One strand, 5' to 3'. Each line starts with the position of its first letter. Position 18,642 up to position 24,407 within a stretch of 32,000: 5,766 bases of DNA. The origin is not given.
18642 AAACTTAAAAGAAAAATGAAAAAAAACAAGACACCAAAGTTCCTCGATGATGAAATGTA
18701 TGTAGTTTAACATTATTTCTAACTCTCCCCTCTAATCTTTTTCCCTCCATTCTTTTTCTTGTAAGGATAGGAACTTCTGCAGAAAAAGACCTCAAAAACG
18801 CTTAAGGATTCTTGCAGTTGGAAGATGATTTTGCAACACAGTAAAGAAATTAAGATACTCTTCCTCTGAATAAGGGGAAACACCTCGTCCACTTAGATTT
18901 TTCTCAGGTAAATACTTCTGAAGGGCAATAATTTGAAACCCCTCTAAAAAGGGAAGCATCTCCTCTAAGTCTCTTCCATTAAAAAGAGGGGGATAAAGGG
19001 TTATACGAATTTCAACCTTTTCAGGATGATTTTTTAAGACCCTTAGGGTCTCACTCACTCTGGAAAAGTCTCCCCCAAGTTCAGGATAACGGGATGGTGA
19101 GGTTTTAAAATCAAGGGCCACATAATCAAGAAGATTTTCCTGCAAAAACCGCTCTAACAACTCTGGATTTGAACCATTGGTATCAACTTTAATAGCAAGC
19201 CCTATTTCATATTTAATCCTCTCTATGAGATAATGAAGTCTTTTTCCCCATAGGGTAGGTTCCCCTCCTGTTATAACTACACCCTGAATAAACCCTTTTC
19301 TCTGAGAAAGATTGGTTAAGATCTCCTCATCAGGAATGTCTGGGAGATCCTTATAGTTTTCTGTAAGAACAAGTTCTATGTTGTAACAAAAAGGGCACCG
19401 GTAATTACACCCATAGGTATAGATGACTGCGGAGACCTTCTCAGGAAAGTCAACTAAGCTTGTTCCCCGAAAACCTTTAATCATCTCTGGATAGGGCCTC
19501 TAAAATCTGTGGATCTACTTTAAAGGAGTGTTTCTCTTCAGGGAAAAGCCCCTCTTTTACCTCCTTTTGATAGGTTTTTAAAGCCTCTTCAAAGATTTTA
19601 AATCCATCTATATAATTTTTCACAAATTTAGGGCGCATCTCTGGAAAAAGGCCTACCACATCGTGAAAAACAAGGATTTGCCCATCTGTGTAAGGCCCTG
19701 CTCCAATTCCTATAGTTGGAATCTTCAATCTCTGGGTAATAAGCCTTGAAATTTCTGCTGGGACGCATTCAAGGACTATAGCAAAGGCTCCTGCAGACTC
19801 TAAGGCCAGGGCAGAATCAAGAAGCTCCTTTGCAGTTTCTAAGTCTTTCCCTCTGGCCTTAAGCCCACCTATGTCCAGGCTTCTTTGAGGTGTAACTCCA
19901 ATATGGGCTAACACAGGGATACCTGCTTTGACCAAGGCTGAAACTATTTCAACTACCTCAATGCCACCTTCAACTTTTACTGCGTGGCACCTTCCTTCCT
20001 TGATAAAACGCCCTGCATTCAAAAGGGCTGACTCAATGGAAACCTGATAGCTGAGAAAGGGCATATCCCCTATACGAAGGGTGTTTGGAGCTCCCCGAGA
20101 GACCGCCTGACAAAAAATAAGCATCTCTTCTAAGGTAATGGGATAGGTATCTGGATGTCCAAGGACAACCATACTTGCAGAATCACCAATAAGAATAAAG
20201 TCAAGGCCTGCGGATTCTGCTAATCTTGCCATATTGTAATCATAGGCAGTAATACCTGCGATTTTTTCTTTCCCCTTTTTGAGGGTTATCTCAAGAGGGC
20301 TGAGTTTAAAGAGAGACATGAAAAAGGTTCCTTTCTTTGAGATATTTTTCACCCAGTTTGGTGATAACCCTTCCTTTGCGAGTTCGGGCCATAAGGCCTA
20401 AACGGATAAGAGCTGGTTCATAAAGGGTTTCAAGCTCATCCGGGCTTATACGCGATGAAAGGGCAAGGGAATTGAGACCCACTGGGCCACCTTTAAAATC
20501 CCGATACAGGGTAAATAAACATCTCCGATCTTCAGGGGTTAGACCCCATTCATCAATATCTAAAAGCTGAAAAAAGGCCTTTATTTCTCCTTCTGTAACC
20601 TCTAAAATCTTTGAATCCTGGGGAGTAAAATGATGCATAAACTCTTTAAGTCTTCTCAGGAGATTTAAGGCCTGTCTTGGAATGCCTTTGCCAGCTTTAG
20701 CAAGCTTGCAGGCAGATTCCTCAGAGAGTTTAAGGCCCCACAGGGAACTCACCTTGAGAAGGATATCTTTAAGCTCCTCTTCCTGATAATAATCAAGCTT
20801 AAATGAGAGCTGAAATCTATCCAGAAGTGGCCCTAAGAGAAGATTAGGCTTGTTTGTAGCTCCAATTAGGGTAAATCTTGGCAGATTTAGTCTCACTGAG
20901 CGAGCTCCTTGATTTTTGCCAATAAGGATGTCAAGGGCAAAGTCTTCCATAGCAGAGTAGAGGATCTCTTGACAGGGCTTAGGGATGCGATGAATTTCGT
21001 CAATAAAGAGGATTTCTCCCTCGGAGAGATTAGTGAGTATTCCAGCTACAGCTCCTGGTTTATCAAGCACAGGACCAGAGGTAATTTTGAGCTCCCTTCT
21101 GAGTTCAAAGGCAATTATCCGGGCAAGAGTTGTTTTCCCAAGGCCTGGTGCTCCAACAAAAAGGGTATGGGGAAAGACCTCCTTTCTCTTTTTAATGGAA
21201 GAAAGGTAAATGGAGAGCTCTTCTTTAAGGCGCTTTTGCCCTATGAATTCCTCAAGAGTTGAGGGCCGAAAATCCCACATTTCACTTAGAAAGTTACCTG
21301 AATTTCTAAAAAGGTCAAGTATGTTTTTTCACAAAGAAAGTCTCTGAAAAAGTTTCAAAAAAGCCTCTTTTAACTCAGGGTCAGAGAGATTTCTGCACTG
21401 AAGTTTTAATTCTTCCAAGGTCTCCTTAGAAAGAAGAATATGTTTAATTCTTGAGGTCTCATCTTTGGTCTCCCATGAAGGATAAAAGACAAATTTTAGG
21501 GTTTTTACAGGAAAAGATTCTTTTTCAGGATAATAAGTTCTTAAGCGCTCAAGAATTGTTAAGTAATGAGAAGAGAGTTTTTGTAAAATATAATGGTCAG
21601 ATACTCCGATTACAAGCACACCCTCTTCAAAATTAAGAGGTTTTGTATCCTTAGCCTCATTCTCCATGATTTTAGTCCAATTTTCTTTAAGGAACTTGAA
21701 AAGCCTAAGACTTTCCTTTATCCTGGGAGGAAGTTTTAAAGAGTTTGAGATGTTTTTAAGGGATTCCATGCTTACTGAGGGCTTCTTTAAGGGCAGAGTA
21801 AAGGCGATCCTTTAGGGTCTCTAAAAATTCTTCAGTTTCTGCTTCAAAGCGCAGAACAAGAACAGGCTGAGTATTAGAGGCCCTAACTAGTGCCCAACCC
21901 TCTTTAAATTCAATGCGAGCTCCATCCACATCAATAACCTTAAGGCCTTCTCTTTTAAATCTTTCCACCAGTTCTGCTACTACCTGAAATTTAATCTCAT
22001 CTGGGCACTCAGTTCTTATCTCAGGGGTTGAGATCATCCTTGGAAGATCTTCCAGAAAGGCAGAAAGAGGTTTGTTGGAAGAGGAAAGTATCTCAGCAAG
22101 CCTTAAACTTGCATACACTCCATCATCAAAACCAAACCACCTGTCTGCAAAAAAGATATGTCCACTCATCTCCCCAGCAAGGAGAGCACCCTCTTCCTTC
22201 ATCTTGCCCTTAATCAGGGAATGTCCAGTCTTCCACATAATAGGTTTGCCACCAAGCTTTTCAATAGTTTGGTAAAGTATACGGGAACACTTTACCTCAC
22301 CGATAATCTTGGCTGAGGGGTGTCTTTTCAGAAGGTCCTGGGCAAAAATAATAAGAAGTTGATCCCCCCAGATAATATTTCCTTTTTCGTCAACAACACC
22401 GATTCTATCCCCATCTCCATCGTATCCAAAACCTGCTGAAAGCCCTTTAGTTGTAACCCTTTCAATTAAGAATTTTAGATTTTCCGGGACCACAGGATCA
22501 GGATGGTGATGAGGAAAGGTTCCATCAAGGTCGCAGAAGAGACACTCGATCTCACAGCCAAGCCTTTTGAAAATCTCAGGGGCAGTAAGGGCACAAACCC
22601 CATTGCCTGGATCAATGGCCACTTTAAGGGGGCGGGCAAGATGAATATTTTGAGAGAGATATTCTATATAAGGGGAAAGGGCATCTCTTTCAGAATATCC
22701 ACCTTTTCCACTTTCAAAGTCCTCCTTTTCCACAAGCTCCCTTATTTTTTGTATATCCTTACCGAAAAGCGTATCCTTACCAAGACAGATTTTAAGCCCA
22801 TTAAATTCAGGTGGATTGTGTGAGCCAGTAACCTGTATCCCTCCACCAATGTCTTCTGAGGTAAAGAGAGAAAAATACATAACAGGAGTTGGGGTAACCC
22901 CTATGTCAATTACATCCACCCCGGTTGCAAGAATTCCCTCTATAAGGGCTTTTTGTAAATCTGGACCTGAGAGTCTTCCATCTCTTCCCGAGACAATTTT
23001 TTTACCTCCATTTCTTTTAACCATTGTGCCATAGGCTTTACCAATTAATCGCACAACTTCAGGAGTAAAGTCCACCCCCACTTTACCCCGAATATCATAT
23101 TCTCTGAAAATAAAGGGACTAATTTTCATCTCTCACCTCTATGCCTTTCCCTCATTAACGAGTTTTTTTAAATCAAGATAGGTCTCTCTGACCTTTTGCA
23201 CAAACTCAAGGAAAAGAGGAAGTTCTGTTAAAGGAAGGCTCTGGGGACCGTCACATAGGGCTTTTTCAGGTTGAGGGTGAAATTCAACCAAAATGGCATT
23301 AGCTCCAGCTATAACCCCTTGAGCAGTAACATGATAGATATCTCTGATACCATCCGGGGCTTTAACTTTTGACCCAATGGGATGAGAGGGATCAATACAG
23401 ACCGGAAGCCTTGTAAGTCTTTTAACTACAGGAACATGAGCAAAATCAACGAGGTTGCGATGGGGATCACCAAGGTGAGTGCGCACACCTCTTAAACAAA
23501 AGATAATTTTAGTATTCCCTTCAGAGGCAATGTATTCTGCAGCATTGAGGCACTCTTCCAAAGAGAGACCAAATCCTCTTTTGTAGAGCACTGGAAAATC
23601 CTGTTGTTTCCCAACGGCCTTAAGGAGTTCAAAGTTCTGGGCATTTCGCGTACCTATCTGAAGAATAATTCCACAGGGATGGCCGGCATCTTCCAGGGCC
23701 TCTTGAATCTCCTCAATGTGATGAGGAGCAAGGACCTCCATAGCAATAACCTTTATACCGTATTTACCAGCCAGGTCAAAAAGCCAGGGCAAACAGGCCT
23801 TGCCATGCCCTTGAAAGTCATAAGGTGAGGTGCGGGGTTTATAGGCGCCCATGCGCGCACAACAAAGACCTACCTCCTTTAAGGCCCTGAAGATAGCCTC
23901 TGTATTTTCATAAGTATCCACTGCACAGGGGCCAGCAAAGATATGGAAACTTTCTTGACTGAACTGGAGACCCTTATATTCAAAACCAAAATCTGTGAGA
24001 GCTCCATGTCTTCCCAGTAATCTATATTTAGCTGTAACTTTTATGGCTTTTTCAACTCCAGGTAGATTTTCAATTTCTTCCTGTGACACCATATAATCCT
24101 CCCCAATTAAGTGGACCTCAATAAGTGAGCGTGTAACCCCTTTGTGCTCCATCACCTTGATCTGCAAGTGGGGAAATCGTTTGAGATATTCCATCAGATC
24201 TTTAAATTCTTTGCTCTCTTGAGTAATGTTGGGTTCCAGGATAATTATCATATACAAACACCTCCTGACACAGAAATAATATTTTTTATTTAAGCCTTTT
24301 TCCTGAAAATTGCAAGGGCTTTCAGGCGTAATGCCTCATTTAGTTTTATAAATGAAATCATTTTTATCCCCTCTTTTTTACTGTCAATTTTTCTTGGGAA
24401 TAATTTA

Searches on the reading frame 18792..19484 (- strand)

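Call 12: search_protein_families(library=ncbifam, proteins=[window:18792-19484:-], max_evalue=0.00001)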
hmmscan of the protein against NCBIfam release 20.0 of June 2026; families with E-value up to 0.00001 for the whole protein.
window:18792-19484:- (230 aa): 17 families
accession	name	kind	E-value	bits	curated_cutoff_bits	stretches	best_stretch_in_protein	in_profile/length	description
TIGR02495.1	NrdG2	equivalog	3e-49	167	131.15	1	2-190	2-191/193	anaerobic ribonucleoside-triphosphate reductase activating protein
TIGR04041.1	activase_YjjW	hypoth_equivalog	1.4e-13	50.9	250.2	1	53-169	96-212/276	YjjW family glycine radical enzyme activase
TIGR02493.1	PFLA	equivalog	2.1e-13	50.2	231.75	1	18-195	17-198/235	pyruvate formate-lyase-activating protein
TIGR02491.1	NrdG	equivalog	1e-09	38.5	126.1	1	16-96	15-96/154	anaerobic ribonucleoside-triphosphate reductase activating protein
TIGR03963.1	rSAM_QueE_Clost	equivalog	2.3e-09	37.2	260.1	1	17-132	20-128/219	putative 7-carboxy-7-deazaguanine synthase QueE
NF038283.1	viperin_w_prok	equivalog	1e-08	34.7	180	1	23-124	9-112/281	viperin family antiviral radical SAM protein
TIGR02494.1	PFLE_PFLC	subfamily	9e-08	31.7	174.35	0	68-180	126-239/293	glycyl-radical enzyme activating protein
NF045574.1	sacti_mat_StsB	exception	1.2e-07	31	625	1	22-210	102-284/466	StsB family radical SAM/SPASM domain sactipeptide maturase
TIGR02666.1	moaA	equivalog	2.2e-07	30.2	284.05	1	24-124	18-120/336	GTP 3',8-cyclase MoaA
TIGR04317.1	W_rSAM_matur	equivalog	2.6e-07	30.1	380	1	22-157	10-143/349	tungsten cofactor oxidoreductase radical SAM maturase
TIGR04051.1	rSAM_NirJ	equivalog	3.1e-07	29.7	515.45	1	25-203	11-184/354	heme d1 biosynthesis radical SAM protein NirJ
TIGR03365.1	Bsubt_queE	equivalog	3.8e-07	29.9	206.1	1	21-152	27-149/238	7-carboxy-7-deazaguanine synthase QueE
TIGR03977.1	rSAM_pair_HxsC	equivalog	5.2e-07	28.8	267.9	1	18-106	27-110/292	His-Xaa-Ser system radical SAM maturase HxsC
TIGR02668.1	moaA_archaeal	equivalog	7.4e-07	28.4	325.25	1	23-147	17-137/303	GTP 3',8-cyclase MoaA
TIGR03972.1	rSAM_TYW1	equivalog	1.1e-06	28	317.95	0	74-163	128-219/297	4-demethylwyosine synthase TYW1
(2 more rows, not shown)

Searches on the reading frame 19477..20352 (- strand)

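Call 12: search_protein_families(library=ncbifam, proteins=[window:19477-20352:-], max_evalue=0.00001)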
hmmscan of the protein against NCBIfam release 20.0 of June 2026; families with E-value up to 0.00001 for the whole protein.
window:19477-20352:- (291 aa): 2 families
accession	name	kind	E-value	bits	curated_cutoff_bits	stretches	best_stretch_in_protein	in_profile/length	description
NF001452.0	PRK00311.1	subfamily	1.1e-103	346.2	272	1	23-278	12-267/267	3-methyl-2-oxobutanoate hydroxymethyltransferase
TIGR00222.1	panB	equivalog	3.3e-93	312.1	207.55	1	23-278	10-264/264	3-methyl-2-oxobutanoate hydroxymethyltransferase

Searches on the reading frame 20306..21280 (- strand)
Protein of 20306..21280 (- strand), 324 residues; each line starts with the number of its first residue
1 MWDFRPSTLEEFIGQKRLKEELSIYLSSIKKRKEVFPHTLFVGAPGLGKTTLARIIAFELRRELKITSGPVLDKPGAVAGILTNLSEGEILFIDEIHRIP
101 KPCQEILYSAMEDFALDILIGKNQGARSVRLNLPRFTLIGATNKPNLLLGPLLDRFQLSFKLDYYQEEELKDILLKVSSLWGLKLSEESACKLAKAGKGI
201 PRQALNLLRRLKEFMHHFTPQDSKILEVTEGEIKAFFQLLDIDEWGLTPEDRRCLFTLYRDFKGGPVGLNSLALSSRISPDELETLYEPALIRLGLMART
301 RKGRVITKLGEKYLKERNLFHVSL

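Call 12: search_protein_families(library=ncbifam, proteins=[window:20306-21280:-], max_evalue=0.00001)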
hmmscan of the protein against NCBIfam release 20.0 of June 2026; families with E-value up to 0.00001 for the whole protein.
window:20306-21280:- (324 aa): 18 families
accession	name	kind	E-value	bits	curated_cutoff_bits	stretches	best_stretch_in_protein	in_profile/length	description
NF000868.0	PRK00080.1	equivalog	2e-107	358.9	282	1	4-316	19-326/330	Holliday junction branch migration DNA helicase RuvB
TIGR00635.1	ruvB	equivalog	3.3e-100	335.1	299.05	1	8-315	2-304/305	Holliday junction branch migration DNA helicase RuvB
TIGR02397.1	dnaX_nterm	equivalog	3.2e-11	43.1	250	1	4-63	8-63/355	DNA polymerase III subunit gamma/tau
NF001679.0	PRK00440.1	equivalog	5.2e-10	38.9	303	1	4-60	12-63/322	replication factor C small subunit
NF009881.0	PRK13341.1-2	equivalog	4.5e-09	34.7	651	1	4-121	22-142/736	AAA family ATPase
NF009882.0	PRK13341.1-3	equivalog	6.3e-09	34.5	1197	1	4-121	24-144/734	AAA family ATPase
NF009883.0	PRK13341.1-4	equivalog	9.1e-09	33.7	668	1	4-116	25-141/729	AAA family ATPase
NF003229.0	PRK04195.1-5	equivalog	8.3e-08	31.4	280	1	4-64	11-72/413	replication factor C large subunit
NF011523.0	PRK14962.1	equivalog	1.4e-07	30.6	576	0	4-63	8-63/474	DNA polymerase III subunits gamma and tau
NF003233.0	PRK04195.2-3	equivalog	1.6e-07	30.5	471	1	4-64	7-66/504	replication factor C large subunit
NF011522.0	PRK14961.1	equivalog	2e-07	30.2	562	0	4-71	10-73/363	DNA polymerase III subunits gamma and tau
NF009067.0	PRK12402.1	equivalog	5.4e-07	28.9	317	0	3-60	8-60/340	replication factor C small subunit 2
NF003230.0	PRK04195.1-6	equivalog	5.8e-07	28.5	441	1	4-58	8-61/494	replication factor C large subunit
NF004549.0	PRK05896.1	equivalog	7.5e-07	28.2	578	0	4-59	10-61/642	DNA polymerase III subunits gamma and tau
TIGR02881.1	spore_V_K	equivalog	1.2e-06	27.8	422.95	0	30-66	37-71/261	stage V sporulation protein K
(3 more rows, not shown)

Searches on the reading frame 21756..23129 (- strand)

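Call 12: search_protein_families(library=ncbifam, proteins=[window:21756-23129:-], max_evalue=0.00001)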
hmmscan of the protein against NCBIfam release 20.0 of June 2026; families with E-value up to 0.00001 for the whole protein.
window:21756-23129:- (457 aa): 5 families
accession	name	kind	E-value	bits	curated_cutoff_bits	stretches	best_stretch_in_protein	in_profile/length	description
NF046027.1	PhglucPhmanMutPgmG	equivalog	1.1e-163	545.1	600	1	4-449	6-452/460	phosphoglucomutase/phosphomannomutase PgmG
TIGR03990.1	Arch_GlmM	equivalog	6.7e-112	374.6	439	1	8-445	4-442/444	phosphoglucosamine mutase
NF007088.0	PRK09542.1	equivalog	3.1e-93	313.2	618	1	7-446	11-452/456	phosphomannomutase/phosphoglucomutase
NF011943.0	PRK15414.1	subfamily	1.7e-66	225.1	801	1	7-437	6-443/456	phosphomannomutase CpsG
TIGR01455.1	glmM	equivalog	2.6e-58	197.8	447.55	1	13-448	6-441/442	phosphoglucosamine mutase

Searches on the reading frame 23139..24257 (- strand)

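Call 12: search_protein_families(library=ncbifam, proteins=[window:23139-24257:-], max_evalue=0.00001)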
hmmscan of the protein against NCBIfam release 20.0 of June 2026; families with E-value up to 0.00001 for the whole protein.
window:23139-24257:- (372 aa): 8 families
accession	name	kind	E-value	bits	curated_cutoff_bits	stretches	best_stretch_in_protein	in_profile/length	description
NF006421.0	PRK08673.1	subfamily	6e-83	278.9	335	1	3-358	1-331/338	3-deoxy-7-phosphoheptulonate synthase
TIGR01361.1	DAHP_synth_Bsub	equivalog_domain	2.3e-67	227.1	267.75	1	94-352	16-256/260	3-deoxy-7-phosphoheptulonate synthase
NF009239.0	PRK12595.1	equivalog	3e-64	217.3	279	1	88-359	103-356/360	bifunctional 3-deoxy-7-phosphoheptulonate synthase/chorismate mutase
NF009933.0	PRK13396.1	subfamily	4.7e-60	203.4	486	1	3-345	1-326/352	3-deoxy-7-phosphoheptulonate synthase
NF041229.1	BagF_FevY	exception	1.1e-58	199.1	700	1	40-343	29-312/340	phospho-2-dehydro-3-deoxyheptonate aldolase BagF/FevY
NF003543.0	PRK05198.1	equivalog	8.4e-20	70.9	242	1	100-359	14-270/273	3-deoxy-8-phosphooctulonate synthase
TIGR01362.1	KDO8P_synth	equivalog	2.2e-16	59.8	314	1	103-358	2-254/258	3-deoxy-8-phosphooctulonate synthase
NF009109.0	PRK12457.1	equivalog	3.9e-13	49.3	457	1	196-359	107-271/281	3-deoxy-8-phosphooctulonate synthase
